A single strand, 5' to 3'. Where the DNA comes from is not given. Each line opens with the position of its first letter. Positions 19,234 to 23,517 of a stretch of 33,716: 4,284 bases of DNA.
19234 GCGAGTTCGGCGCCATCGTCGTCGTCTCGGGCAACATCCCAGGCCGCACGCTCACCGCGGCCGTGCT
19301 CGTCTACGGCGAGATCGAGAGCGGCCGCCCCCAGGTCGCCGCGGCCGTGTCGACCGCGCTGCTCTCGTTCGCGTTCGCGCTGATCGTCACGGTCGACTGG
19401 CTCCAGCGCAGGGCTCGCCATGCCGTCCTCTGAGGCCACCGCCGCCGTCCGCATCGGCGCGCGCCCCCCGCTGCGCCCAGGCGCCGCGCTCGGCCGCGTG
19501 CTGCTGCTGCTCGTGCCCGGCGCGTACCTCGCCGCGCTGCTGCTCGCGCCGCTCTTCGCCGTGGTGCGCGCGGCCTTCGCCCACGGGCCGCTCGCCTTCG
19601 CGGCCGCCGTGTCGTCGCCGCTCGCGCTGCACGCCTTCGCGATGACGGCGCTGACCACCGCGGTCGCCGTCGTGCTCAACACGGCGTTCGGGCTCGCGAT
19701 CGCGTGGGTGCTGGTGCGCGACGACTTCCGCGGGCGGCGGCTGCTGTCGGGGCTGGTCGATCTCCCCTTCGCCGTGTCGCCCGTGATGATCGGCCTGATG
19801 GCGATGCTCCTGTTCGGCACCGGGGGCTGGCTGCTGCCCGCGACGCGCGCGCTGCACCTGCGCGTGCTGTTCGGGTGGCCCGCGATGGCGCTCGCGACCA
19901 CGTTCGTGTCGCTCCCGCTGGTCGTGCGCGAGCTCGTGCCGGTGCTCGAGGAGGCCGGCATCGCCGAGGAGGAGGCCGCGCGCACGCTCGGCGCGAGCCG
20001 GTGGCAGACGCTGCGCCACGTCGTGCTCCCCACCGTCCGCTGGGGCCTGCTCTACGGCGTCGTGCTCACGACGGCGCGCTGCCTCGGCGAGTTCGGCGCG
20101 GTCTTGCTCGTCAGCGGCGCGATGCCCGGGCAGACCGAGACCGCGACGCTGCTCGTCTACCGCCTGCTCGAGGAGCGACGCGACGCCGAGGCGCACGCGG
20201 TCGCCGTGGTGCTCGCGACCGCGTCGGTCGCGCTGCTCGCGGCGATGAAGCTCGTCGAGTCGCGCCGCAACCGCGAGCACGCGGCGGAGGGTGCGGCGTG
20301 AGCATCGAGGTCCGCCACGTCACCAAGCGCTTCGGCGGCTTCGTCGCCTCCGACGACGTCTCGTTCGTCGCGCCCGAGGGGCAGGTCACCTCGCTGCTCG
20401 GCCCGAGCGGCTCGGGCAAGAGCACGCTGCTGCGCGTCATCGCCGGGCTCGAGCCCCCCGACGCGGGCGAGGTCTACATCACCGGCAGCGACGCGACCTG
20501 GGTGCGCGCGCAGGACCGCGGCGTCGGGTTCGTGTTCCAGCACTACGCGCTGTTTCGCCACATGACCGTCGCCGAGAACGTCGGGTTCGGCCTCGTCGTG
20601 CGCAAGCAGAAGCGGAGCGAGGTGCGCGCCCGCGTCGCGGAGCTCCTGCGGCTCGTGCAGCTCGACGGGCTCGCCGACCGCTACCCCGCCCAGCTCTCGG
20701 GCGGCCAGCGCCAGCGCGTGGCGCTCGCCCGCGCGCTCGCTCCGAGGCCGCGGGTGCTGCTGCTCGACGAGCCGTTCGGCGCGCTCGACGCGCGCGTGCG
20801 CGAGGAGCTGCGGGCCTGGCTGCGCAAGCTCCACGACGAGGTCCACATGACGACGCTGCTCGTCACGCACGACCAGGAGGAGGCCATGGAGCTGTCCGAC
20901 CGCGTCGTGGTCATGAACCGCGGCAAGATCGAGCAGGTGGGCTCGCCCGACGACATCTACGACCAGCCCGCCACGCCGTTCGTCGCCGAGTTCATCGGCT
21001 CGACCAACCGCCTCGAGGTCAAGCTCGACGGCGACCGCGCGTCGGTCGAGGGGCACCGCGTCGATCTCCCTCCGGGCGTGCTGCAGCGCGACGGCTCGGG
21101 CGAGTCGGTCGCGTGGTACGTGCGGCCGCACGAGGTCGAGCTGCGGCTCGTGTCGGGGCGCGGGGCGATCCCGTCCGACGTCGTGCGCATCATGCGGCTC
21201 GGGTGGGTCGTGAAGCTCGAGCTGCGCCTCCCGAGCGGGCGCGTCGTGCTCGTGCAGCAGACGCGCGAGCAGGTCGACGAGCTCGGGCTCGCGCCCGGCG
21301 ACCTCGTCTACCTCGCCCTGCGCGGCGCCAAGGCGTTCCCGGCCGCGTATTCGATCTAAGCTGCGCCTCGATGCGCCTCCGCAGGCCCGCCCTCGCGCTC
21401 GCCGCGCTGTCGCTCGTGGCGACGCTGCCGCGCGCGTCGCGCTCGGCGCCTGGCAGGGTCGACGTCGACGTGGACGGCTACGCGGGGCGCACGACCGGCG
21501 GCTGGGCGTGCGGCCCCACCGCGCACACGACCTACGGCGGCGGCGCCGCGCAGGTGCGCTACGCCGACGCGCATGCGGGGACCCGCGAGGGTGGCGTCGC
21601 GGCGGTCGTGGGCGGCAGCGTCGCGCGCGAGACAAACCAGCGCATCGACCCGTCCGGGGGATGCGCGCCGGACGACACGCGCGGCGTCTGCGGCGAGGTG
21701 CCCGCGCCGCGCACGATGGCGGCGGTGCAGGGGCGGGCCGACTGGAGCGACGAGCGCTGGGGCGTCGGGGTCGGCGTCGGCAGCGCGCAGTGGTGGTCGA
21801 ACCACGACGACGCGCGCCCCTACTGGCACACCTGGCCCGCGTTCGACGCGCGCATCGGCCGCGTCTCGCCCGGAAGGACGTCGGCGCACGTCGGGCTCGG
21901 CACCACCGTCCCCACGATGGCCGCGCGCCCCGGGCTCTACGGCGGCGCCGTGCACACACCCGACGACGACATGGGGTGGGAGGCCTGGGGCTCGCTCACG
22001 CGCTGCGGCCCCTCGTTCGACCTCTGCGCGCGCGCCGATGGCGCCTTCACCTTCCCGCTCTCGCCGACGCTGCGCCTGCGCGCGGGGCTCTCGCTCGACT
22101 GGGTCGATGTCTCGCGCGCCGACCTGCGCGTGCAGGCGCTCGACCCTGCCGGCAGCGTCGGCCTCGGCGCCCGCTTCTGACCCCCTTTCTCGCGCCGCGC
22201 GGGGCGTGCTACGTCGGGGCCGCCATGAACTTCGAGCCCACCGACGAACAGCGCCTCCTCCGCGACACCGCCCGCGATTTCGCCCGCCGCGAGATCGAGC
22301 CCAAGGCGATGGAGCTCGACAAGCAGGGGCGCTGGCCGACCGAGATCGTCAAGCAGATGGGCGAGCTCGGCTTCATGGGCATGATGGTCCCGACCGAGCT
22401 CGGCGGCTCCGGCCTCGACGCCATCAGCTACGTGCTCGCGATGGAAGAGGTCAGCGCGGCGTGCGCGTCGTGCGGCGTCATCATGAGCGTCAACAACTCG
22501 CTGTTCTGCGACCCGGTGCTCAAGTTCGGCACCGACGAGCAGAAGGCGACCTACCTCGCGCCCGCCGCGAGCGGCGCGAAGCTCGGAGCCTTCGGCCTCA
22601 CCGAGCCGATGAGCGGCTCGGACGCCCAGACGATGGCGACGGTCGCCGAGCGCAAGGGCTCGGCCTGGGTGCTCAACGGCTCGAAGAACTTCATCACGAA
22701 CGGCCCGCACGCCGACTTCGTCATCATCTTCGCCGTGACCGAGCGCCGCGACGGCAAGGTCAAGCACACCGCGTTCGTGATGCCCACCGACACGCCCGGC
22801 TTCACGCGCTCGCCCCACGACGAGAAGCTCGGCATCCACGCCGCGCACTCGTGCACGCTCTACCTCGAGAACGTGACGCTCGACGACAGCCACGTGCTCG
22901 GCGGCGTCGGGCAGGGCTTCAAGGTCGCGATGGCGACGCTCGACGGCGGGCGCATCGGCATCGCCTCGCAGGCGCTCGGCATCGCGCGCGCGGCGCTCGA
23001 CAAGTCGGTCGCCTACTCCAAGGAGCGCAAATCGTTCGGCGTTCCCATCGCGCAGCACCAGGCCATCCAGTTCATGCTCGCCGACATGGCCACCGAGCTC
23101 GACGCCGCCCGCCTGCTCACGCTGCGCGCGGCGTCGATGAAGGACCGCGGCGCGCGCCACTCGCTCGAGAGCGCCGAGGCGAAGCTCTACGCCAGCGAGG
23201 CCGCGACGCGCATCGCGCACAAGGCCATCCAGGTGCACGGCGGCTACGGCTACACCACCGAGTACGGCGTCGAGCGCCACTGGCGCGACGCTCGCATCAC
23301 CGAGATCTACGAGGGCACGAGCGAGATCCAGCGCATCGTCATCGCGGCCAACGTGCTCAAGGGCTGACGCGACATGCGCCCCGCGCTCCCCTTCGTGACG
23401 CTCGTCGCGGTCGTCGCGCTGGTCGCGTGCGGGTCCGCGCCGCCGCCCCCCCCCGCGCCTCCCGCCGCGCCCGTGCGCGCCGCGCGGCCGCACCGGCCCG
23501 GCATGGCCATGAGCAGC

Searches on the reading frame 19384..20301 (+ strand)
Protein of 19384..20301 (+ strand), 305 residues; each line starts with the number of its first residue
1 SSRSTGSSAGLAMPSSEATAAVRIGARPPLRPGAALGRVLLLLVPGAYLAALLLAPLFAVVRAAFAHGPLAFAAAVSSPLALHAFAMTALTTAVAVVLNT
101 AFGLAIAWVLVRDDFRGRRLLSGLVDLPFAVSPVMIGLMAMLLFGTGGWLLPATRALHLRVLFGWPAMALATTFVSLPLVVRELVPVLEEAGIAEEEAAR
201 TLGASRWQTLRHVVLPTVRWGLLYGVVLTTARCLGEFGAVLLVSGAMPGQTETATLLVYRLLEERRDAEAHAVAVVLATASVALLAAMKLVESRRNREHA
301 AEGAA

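Call 17: search_protein_families(library=pfam, proteins=[window:19384-20301:+], max_evalue=0.001)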
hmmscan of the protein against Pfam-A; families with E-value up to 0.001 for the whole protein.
window:19384-20301:+ (305 aa): 1 family
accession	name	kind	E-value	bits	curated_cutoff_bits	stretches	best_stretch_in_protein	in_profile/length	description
PF00528.27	BPD_transp_1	-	1.4e-11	45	26.4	1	101-294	3-181/184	Binding-protein-dependent transport system inner membrane component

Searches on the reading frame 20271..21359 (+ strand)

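Call 17: search_protein_families(library=pfam, proteins=[window:20271-21359:+], max_evalue=0.001)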
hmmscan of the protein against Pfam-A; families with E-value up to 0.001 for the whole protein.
window:20271-21359:+ (362 aa): 9 families
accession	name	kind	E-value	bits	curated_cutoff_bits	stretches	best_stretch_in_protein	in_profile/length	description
PF00005.33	ABC_tran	-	1.3e-36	126.7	25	1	28-169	2-136/137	ABC transporter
PF12857.13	TOBE_3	-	1.4e-10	41.4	27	1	296-351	3-59/59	TOBE-like domain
PF13304.12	AAA_21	-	1.9e-08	35.2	27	0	125-202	221-300/304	AAA domain, putative AbiEii toxin, Type IV TA system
PF03459.23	TOBE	-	2.4e-06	28.1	22.3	1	295-350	2-57/64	TOBE domain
PF08402.16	TOBE_2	-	5.1e-06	26.9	21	1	284-354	3-72/76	TOBE domain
PF02463.25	SMC_N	-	1.4e-05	25.1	40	0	138-215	133-211/220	RecF/RecN/SMC N terminal domain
PF17850.7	CysA_C_terminal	-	3.2e-05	24.8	29.7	1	246-291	1-43/43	CysA C-terminal regulatory domain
PF13555.12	AAA_29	-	0.0003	20.9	27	1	33-54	19-39/61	P-loop containing region of AAA domain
PF13191.12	AAA_16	-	0.00078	20.4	32.6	0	36-185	23-157/167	AAA ATPase domain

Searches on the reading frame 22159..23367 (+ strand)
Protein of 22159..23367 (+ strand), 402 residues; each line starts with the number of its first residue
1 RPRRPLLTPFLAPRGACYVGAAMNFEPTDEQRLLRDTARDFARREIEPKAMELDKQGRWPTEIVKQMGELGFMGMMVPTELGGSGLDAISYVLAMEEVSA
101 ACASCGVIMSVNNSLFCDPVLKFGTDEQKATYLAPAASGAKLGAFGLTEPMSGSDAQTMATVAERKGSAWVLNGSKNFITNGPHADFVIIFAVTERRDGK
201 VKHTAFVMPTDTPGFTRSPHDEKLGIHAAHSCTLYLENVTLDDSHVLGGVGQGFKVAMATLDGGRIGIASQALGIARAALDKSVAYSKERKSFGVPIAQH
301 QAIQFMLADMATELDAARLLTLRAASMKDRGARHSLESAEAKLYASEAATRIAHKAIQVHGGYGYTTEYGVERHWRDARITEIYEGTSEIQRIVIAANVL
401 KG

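Call 17: search_protein_families(library=pfam, proteins=[window:22159-23367:+], max_evalue=0.001)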
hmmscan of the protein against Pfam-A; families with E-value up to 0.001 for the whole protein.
window:22159-23367:+ (402 aa): 5 families
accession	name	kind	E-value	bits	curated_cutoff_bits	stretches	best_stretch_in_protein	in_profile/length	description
PF00441.29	Acyl-CoA_dh_1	-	6.3e-55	185.9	22.4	1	251-399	1-149/150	Acyl-CoA dehydrogenase, C-terminal domain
PF02771.21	Acyl-CoA_dh_N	-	4.9e-41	140.1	22.9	1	28-139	1-112/113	Acyl-CoA dehydrogenase, N-terminal domain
PF08028.16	Acyl-CoA_dh_2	-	1.6e-27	96.8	22.7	1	266-388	1-133/134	Acyl-CoA dehydrogenase, C-terminal domain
PF02770.24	Acyl-CoA_dh_M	-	1.6e-25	89.5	33.3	1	144-239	1-97/97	Acyl-CoA dehydrogenase, middle domain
PF22924.1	ACOX_C_alpha1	-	0.00032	21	27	1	286-389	51-158/169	Acyl-CoA oxidase, C-alpha1 domain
